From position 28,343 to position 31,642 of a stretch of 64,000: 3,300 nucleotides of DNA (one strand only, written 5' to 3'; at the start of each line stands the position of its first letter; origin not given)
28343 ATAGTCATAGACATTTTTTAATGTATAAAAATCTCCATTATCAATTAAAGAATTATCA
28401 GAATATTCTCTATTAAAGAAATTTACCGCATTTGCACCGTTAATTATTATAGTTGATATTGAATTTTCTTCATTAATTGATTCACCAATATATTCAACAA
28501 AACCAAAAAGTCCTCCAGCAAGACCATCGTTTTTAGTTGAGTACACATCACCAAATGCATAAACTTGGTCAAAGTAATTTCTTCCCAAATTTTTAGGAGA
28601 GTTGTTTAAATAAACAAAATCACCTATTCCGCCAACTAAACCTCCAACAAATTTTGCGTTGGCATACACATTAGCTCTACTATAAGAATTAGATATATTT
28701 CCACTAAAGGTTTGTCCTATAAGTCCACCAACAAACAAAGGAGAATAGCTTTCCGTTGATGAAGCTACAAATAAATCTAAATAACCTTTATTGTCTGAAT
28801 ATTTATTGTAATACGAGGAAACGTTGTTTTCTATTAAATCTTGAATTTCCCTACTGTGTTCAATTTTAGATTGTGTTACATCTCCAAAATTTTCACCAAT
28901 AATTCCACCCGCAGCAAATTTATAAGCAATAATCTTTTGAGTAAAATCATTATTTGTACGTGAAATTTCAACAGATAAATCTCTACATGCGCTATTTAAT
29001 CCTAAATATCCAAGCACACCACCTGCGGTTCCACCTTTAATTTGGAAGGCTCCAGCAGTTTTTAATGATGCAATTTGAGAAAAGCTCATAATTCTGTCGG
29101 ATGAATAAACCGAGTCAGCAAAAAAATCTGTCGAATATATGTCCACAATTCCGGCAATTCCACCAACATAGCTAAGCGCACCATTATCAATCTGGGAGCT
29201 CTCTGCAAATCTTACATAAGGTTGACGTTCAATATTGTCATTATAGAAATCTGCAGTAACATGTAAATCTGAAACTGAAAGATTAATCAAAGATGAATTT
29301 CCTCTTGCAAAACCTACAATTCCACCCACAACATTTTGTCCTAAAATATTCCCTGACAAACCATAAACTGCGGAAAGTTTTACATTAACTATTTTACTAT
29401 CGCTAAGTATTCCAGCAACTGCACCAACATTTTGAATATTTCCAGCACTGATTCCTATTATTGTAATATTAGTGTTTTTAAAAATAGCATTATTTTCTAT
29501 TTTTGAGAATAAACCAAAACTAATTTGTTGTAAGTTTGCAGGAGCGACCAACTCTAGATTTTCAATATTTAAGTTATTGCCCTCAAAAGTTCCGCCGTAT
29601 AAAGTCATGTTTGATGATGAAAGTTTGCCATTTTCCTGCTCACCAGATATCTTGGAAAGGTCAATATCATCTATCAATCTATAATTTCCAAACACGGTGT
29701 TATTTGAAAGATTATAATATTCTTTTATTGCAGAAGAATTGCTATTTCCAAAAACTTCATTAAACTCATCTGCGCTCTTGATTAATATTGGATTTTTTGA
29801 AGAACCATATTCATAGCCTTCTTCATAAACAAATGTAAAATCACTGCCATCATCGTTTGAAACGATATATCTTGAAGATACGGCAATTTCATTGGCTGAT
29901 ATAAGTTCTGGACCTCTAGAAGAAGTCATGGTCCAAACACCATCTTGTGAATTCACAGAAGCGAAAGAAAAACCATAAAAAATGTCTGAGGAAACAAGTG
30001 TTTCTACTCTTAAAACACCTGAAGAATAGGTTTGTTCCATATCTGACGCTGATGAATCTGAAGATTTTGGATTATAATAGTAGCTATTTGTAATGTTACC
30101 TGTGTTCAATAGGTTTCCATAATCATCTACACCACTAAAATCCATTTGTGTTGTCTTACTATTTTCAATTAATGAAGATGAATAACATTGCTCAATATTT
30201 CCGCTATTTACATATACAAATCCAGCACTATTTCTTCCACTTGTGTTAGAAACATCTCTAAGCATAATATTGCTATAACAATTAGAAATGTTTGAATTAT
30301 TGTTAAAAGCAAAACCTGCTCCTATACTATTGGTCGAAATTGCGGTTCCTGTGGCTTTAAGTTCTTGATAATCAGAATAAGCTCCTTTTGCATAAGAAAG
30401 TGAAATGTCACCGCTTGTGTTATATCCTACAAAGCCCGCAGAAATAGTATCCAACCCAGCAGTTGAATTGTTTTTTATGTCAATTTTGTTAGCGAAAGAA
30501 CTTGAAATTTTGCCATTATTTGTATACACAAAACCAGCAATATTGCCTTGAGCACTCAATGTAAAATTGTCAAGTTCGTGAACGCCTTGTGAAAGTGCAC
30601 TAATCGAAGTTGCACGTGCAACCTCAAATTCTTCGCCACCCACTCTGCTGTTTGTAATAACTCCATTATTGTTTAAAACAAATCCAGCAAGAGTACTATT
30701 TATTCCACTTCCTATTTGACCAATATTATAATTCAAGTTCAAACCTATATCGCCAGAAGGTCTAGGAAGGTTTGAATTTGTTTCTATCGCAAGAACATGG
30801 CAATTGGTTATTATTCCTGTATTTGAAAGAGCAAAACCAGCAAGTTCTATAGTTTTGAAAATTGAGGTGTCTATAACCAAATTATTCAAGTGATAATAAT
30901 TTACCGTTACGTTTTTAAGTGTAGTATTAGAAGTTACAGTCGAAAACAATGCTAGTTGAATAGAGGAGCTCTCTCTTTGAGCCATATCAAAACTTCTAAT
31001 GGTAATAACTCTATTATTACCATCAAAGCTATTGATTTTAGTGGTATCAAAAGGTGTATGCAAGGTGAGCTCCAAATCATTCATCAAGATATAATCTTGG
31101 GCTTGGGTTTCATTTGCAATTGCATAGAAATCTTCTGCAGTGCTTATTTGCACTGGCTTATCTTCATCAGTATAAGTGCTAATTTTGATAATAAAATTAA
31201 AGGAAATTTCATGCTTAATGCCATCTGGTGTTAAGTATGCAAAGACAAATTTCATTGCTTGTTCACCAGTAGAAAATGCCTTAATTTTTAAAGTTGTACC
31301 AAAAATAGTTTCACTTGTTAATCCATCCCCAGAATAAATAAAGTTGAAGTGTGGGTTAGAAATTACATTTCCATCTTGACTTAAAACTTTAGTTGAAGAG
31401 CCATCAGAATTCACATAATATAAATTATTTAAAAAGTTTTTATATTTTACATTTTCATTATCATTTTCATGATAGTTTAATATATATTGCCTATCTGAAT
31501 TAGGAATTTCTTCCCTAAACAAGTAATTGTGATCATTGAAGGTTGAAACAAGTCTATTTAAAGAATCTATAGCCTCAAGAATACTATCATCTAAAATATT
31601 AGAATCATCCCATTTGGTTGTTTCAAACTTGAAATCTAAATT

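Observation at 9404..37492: Two tandem giant lipoprotein genes (about 6070 and 3277 aa) occupy 28 kb directly upstream of rpoBC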

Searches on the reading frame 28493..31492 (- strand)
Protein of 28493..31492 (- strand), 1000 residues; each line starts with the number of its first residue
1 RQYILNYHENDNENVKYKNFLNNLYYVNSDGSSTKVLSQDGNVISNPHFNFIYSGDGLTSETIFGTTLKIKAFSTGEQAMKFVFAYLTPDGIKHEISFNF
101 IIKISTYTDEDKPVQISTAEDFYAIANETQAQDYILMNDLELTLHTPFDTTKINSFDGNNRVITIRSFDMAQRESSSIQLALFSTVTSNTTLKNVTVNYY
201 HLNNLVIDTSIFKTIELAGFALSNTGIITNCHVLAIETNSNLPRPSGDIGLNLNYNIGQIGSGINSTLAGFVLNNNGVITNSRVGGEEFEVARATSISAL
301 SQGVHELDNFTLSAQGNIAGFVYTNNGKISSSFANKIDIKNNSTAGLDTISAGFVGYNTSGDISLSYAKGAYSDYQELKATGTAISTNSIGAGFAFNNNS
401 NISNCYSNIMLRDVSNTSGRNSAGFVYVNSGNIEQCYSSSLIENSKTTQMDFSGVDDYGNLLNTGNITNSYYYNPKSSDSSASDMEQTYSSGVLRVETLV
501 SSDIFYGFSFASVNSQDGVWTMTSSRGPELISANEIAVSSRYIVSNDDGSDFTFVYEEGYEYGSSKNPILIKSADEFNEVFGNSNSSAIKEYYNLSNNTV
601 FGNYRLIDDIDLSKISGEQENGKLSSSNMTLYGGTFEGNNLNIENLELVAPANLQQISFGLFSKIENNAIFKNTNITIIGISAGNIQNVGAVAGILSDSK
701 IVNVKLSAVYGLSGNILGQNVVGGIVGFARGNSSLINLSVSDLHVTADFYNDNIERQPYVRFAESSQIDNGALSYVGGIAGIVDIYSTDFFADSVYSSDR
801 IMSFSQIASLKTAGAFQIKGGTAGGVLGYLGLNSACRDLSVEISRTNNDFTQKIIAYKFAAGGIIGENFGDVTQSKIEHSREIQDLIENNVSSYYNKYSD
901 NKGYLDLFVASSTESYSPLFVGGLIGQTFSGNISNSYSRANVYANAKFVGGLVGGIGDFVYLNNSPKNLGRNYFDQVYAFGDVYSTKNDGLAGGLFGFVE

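Call 25: search_protein_families(library=pfam, proteins=[window:28493-31492:-], max_evalue=10)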
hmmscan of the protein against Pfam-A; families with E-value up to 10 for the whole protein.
window:28493-31492:- (1000 aa): 4 families
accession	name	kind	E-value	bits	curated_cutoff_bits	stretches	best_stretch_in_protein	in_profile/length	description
PF07581.17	Glug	-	0.0034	18.1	20.5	2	921-942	5-27/28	The GLUG motif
PF13365.12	Trypsin_2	-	0.0037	18.5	27.6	1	219-242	3-27/144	Trypsin-like peptidase domain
PF06145.16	Corona_NS1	-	0.095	12.7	25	1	80-94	3-17/29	Coronavirus nonstructural protein NS1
PF15004.11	MYEOV2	-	0.19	12.6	27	1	732-752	26-48/57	Myeloma-overexpressed-like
